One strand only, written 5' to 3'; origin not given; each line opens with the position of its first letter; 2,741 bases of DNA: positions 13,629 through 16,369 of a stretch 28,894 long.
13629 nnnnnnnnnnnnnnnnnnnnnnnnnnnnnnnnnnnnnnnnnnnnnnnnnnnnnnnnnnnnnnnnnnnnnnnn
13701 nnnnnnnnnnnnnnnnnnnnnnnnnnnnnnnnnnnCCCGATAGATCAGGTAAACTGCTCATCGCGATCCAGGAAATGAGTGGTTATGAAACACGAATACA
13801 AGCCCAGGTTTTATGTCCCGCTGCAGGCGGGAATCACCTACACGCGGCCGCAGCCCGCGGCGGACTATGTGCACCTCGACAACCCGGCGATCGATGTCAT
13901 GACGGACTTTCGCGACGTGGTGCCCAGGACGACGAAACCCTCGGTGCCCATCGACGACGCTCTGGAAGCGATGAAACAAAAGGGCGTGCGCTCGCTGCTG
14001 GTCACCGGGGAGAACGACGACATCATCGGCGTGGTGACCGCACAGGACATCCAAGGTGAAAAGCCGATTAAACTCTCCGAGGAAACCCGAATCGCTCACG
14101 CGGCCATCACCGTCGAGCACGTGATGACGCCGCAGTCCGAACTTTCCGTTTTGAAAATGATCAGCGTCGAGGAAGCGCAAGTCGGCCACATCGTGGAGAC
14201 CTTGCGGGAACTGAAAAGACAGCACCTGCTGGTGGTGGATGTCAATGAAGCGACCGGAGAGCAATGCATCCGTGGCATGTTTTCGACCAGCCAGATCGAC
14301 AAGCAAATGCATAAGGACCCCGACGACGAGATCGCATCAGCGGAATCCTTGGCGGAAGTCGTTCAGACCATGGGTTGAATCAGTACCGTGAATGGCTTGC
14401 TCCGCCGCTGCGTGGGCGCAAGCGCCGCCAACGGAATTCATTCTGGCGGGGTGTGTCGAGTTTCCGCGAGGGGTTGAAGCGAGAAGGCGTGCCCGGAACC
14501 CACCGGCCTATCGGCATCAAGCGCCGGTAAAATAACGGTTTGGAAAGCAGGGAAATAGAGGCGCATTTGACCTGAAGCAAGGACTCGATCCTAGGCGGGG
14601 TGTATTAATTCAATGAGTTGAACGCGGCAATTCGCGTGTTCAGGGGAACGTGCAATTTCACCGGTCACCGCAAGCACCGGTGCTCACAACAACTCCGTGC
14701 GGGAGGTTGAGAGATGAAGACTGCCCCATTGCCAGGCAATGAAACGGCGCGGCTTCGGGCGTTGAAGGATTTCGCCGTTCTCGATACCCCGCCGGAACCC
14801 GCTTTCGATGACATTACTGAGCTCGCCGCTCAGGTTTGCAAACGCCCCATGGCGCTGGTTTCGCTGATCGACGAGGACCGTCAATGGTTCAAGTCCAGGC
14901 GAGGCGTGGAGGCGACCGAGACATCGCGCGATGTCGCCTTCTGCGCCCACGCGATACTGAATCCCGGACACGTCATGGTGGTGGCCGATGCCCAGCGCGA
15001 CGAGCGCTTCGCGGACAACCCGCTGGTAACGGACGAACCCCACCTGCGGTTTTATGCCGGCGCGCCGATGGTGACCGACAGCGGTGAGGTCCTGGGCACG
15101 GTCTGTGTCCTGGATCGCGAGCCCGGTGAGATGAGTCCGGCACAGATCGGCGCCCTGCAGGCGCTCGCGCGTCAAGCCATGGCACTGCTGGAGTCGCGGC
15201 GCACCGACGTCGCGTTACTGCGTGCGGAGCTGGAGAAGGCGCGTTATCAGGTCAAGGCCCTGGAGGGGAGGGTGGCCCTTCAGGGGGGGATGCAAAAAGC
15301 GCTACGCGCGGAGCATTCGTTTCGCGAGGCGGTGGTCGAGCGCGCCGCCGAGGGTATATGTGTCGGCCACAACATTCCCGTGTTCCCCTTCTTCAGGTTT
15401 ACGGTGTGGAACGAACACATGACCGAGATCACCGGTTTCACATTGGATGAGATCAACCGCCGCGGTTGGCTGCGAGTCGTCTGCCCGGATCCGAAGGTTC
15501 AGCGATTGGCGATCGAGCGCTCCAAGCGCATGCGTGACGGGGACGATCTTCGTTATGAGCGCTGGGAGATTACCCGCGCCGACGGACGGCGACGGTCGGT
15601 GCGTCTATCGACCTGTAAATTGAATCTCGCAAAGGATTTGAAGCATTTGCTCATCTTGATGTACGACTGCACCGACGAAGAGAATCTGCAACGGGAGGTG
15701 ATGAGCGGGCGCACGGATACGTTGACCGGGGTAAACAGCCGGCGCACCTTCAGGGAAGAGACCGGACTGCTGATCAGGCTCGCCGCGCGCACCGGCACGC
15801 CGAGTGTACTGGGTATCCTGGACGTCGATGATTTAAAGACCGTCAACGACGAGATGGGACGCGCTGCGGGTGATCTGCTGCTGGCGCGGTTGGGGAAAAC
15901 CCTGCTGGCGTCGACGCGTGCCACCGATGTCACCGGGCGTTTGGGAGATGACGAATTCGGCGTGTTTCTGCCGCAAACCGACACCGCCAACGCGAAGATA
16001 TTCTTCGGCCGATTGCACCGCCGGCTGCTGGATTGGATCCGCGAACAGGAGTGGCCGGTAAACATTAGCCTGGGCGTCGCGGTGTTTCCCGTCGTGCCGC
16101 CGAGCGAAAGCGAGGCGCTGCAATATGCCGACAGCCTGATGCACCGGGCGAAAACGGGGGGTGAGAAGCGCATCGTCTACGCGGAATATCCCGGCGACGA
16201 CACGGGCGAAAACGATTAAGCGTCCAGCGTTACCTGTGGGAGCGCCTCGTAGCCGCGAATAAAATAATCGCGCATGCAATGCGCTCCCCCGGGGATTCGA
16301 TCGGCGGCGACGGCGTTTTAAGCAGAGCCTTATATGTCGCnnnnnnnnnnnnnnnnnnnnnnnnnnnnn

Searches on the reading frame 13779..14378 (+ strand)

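Call 18: search_protein_families(library=pfam, proteins=[window:13779-14378:+], max_evalue=0.001)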
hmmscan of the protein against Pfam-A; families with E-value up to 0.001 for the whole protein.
window:13779-14378:+ (199 aa): 1 family
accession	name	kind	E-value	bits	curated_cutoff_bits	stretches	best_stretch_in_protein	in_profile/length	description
PF00571.33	CBS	-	4.6e-09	36.9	24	1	39-91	3-51/57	CBS domain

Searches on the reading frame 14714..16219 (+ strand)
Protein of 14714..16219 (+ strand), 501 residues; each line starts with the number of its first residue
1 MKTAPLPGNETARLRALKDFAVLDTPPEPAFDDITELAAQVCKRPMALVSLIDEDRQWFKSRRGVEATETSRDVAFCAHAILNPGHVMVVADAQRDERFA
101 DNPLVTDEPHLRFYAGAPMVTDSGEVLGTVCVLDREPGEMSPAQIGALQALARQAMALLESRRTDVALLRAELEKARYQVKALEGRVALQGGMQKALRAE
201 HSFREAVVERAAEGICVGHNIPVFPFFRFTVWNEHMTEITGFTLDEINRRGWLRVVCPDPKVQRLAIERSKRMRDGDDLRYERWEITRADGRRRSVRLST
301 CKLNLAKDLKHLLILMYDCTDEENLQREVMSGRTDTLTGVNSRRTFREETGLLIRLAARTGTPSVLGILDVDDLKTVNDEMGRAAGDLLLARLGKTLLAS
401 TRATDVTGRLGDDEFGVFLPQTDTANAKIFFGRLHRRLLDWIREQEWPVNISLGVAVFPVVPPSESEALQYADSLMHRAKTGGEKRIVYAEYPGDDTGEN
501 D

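Call 18: search_protein_families(library=pfam, proteins=[window:14714-16219:+], max_evalue=0.001)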
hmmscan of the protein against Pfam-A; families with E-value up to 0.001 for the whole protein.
window:14714-16219:+ (501 aa): 3 families
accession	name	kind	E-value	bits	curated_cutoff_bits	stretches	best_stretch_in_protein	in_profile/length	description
PF00990.26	GGDEF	-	2.2e-27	96.2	23.8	1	334-485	3-160/161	Diguanylate cyclase, GGDEF domain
PF01590.32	GAF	-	8.8e-17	62.3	22.4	1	27-157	2-131/133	GAF domain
PF13185.12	GAF_2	-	6.1e-08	33.4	28.6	1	31-159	8-135/136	GAF domain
